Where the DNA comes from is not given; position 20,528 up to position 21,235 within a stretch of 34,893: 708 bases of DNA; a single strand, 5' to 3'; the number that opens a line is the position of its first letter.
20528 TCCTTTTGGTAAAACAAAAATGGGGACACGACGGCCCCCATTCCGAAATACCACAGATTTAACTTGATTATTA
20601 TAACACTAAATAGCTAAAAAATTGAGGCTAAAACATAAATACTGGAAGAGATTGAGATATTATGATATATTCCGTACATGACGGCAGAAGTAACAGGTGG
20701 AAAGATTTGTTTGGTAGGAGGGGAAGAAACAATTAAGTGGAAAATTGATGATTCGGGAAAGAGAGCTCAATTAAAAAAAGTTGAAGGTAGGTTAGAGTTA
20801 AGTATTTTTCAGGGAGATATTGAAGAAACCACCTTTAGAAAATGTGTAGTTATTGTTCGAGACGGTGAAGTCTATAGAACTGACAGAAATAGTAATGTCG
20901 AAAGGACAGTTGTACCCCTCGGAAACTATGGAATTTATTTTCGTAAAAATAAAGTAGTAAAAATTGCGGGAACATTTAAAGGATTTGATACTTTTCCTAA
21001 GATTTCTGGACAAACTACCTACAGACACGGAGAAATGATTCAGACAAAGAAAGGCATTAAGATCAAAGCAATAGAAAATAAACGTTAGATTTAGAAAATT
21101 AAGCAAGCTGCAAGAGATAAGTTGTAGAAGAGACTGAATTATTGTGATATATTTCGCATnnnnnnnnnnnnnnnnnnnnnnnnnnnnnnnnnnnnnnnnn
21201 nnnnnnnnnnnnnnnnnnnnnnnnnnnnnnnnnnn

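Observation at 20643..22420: Opposite-strand array of four highly diverged ~136-aa paralogs (MTAE family) between nusA and dnaJ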

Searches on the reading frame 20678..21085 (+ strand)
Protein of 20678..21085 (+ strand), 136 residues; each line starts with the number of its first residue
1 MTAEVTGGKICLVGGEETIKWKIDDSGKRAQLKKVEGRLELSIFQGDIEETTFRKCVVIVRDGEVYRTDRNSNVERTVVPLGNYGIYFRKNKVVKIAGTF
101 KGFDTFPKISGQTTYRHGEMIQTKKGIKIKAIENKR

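Call 4: search_protein_families(library=pfam, proteins=[window:20678-21085:+], max_evalue=10)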
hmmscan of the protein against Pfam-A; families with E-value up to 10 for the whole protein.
window:20678-21085:+ (136 aa): 0 families

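Call 5: search_protein_families(library=ncbifam, proteins=[window:20678-21085:+], max_evalue=10)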
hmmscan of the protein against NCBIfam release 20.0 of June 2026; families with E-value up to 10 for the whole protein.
window:20678-21085:+ (136 aa): 0 families

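Call 15: search_protein_families(library=phrogs, proteins=[window:20678-21085:+], max_evalue=1)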
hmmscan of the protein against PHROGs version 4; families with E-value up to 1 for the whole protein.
window:20678-21085:+ (136 aa): 1 family
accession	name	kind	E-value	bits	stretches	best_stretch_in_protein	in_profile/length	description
phrog_37825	-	unknown function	0.19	12.9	1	64-96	10-42/65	-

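Call 16: search_protein_families(library=padloc, proteins=[window:20678-21085:+], max_evalue=1)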
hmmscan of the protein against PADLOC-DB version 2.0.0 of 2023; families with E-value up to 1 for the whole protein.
window:20678-21085:+ (136 aa): 1 family
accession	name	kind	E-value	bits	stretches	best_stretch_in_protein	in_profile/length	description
PDLC03284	MTase_II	-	0.031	11.5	1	45-100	19-71/361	Type II methyltransferase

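Call 20: predict_structure(alignment_id=A1)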
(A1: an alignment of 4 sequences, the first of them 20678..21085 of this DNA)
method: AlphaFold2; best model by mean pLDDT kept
length: 136 residues; sequences in the alignment: 4
mean_pLDDT: 40.7   pTM: 0.38
mean pLDDT of the five models: 40.7, 38.2, 32.0, 31.9, 31.5
residues with pLDDT >= 90: 0; 70-90: 0; 50-70: 33; < 50: 103
segments of 3 or more residues with pLDDT < 50: 1-94, 124-127, 134-136
pLDDT, mean of each block of 10 residues (from residue 1): 41 33 41 39 35 27 28 30 38 48 55 62 50 45
secondary structure, 60 per line:
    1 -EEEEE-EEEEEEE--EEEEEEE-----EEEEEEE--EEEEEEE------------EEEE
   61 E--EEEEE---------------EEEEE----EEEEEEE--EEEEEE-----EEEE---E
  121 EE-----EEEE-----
elements in order: E2-6 E8-14 E17-23 E29-35 E38-44 E57-61 E64-68 E84-88 E93-99 E102-107 E113-116 E120-122 E128-131
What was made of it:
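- Tried and rejected: The first AlphaFold run, with the 4-paralog alignment, gave pLDDT 41 and was discarded (call 20).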

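Call 21: search_protein_representatives(alignment_id=A1)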
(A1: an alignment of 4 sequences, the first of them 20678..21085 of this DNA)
Query: 4 sequences, 137 profile positions. Proteins with E-value up to 0.001 (for the whole library): 8; up to 1e-10: 4; up to 1e-30: 4. The best 8 are listed.
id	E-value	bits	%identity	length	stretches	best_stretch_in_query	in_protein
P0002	3.0e-51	189.3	-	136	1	1-137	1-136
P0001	1.6e-42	161.0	-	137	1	1-136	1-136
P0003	1.2e-41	158.2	-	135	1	1-135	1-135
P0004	5.2e-40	152.9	-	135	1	1-137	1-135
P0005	1.9e-10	57.2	-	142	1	1-136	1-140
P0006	4.8e-09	52.6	-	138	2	55-133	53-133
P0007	1.4e-06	44.6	-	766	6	64-105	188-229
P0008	3.4e-04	36.9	-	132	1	1-133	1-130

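Call 23: find_encoding_contigs(protein=P0005, flank=10000, max_places=5)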
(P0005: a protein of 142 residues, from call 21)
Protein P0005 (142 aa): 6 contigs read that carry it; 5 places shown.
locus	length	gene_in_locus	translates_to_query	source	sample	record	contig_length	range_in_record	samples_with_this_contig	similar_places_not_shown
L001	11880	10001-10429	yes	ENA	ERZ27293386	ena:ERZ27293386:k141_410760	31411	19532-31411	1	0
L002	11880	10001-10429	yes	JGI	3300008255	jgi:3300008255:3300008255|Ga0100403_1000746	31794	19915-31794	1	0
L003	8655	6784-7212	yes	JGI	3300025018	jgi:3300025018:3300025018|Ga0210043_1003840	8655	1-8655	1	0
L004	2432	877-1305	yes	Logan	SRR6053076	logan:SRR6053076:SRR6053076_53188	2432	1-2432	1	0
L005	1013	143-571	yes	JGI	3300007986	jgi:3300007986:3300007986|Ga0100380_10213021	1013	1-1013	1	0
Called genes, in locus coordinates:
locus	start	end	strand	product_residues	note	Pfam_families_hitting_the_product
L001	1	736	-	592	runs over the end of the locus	PF00753:Lactamase_B, PF12706:Lactamase_B_2 (weak), PF22505:RNase_J_b_CASP, PF17770:RNase_J_C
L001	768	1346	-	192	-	PF03167:UDG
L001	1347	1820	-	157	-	-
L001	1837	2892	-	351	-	PF07728:AAA_5 (faint), PF13401:AAA_22 (faint), PF00004:AAA, PF22667:Lon_lid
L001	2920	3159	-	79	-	-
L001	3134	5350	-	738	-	PF01138:RNase_PH, PF03725:RNase_PH_C (faint), PF01138:RNase_PH, PF00013:KH_1, PF00575:S1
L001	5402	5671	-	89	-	PF00312:Ribosomal_S15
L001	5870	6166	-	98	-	-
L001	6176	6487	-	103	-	-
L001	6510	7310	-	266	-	-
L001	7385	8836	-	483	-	PF00009:GTP_EFTU, PF01926:MMR_HSR1, PF22042:EF-G_D2, PF11987:IF-2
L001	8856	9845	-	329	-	PF08529:NusA_N, PF13184:KH_NusA_1st, PF26594:KH_NusA_2nd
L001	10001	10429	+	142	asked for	-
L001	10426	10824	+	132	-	-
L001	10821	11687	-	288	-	PF00226:DnaJ, PF01556:DnaJ_C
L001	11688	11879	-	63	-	?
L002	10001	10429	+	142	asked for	-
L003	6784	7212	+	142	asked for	-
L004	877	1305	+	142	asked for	-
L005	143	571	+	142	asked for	-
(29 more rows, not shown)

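Call 24: find_encoding_contigs(protein=P0008, flank=10000, max_places=5)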
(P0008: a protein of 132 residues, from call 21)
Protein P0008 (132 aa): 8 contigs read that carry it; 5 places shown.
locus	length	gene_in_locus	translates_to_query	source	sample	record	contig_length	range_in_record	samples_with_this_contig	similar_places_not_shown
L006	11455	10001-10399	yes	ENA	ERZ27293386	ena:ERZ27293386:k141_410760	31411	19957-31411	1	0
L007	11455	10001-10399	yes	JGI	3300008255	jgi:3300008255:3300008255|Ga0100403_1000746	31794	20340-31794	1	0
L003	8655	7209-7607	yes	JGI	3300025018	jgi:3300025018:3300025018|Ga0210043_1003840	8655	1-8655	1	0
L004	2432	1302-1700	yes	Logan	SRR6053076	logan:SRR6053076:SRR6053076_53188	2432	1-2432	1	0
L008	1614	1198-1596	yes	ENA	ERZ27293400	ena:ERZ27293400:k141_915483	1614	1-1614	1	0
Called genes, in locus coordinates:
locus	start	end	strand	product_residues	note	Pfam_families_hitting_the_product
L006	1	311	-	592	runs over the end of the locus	PF00753:Lactamase_B, PF12706:Lactamase_B_2 (weak), PF22505:RNase_J_b_CASP, PF17770:RNase_J_C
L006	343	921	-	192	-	PF03167:UDG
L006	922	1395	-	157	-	-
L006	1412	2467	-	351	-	PF07728:AAA_5 (faint), PF13401:AAA_22 (faint), PF00004:AAA, PF22667:Lon_lid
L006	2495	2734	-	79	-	-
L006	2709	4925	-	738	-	PF01138:RNase_PH, PF03725:RNase_PH_C (faint), PF01138:RNase_PH, PF00013:KH_1, PF00575:S1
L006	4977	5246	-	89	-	PF00312:Ribosomal_S15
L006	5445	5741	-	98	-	-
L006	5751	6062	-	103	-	-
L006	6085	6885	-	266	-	-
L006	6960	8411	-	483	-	PF00009:GTP_EFTU, PF01926:MMR_HSR1, PF22042:EF-G_D2, PF11987:IF-2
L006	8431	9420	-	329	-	PF08529:NusA_N, PF13184:KH_NusA_1st, PF26594:KH_NusA_2nd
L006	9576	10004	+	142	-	-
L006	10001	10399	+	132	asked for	-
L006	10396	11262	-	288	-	PF00226:DnaJ, PF01556:DnaJ_C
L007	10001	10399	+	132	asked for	-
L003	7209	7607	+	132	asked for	-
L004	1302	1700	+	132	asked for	-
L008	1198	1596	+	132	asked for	-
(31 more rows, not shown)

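Call 25: find_encoding_contigs(protein=P0006, flank=10000, max_places=5)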
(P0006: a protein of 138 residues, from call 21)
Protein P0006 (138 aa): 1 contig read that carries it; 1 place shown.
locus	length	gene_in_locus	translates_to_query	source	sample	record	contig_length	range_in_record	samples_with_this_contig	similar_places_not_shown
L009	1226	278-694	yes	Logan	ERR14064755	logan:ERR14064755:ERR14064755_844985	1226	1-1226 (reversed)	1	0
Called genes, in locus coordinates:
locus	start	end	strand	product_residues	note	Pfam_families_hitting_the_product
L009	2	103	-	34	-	?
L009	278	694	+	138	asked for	-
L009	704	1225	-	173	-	?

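Call 31: find_homologous_proteins(query=A2, max_evalue=1)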
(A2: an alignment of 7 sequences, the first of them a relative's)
Query A2 (7 sequences) (136 aa, profile of the alignment): 4 proteins with E <= 1 among 932 candidates.
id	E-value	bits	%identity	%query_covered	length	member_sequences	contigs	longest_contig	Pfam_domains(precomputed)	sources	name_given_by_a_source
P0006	5.8e-41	157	23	64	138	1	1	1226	-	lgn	-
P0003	9.6e-37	144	-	-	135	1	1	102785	-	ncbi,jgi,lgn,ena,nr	ncbi:hypothetical protein KKD37_04615 [Patescibacteria group bacterium]|nr:hypothetical protein [Pat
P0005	2.7e-35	139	33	27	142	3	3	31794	-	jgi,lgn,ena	-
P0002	1.2e-31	127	100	100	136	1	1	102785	-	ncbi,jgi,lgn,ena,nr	ncbi:hypothetical protein KKD37_04600 [Patescibacteria group bacterium]|nr:hypothetical protein [Pat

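Call 32: search_solved_structures(query=A2, max_evalue=10, show_alignments=2)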
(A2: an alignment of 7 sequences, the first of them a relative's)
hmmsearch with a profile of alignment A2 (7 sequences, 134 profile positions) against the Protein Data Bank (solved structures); distinct sequences matched with E-value up to 10: 3.
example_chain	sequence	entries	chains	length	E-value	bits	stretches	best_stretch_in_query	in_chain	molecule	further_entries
4v16_A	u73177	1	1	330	0.45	13.6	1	45-107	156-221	SVP1-LIKE PROTEIN 2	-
4av8_A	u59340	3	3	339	0.47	13.5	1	45-107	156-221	SVP1-LIKE PROTEIN 2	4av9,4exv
6xb4_A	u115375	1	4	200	0.97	12.5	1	35-87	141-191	Poxin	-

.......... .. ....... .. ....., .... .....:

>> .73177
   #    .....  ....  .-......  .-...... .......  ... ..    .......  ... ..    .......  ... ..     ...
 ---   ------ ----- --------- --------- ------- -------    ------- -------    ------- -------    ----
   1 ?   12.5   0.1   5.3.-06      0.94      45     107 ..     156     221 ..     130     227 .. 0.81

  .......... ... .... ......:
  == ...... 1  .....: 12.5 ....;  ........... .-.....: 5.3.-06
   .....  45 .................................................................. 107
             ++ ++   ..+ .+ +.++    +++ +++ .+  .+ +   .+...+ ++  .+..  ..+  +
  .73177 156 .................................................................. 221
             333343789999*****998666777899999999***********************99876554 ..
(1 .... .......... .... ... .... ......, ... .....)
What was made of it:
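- On Any protein with a solved structure, or a viral predicted structure: hmmsearch against PDB sequences: best E 0.45 (call 32).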

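Call 80: search_protein_families(library=pfam, proteins=[P0007], max_evalue=0.1)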
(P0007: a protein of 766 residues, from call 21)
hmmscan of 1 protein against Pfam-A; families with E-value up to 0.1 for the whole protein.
P0007 (766 aa): 19 families
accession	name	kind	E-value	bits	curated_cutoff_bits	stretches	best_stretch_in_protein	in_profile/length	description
PF04151.21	PPC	-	1.4e-10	42.3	25.9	0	258-321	3-69/70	Bacterial pre-peptidase C-terminal domain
PF06088.16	TLP-20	-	2.4e-07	31.3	23.5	0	609-646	16-53/164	Nucleopolyhedrovirus telokin-like protein-20 (TLP20)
PF07495.19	Y_Y_Y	-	3.8e-07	30.3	26.6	0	523-545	33-55/65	Y_Y_Y domain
PF01835.25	MG2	-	9.7e-07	29.5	32.8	0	52-121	13-80/96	MG2 domain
PF13363.11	BetaGal_dom3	-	1.3e-06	28.3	27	0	702-732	34-63/75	Beta-galactosidase, domain 3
PF22396.1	DUF6976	-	1.7e-06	27.6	27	0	691-735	144-188/321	Family of unknown function (DUF6976)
PF07691.17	PA14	-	2.6e-06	27.8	24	0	307-324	53-70/147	PA14 domain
PF18906.5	Phage_tube_2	-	1.1e-05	25.6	27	0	675-752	105-178/266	Phage tail tube protein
PF02274.22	ADI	-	2.4e-05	24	22.8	0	403-434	332-363/377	Arginine deiminase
PF21595.3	CCL2-like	-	2.6e-05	24.8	27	0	473-538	18-90/127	CCL2 lectin-like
PF18981.6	InlK_D3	-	4.4e-05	23.9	25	0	517-538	39-60/75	Internalin K domain (D3/D4)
PF02730.20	AFOR_N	-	0.00031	21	29.8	0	661-702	79-119/199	Aldehyde ferredoxin oxidoreductase, N-terminal domain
PF24060.1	DUF7361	-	0.00063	20.4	29.5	0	618-651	26-60/95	Domain of unknown function (DUF7361)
PF14200.12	RicinB_lectin_2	-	0.0017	19.4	25.6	0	484-540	15-72/89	Ricin-type beta-trefoil lectin domain-like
PF09217.15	EcoRII-N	-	0.0022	18.2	25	0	742-763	6-27/154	Restriction endonuclease EcoRII, N-terminal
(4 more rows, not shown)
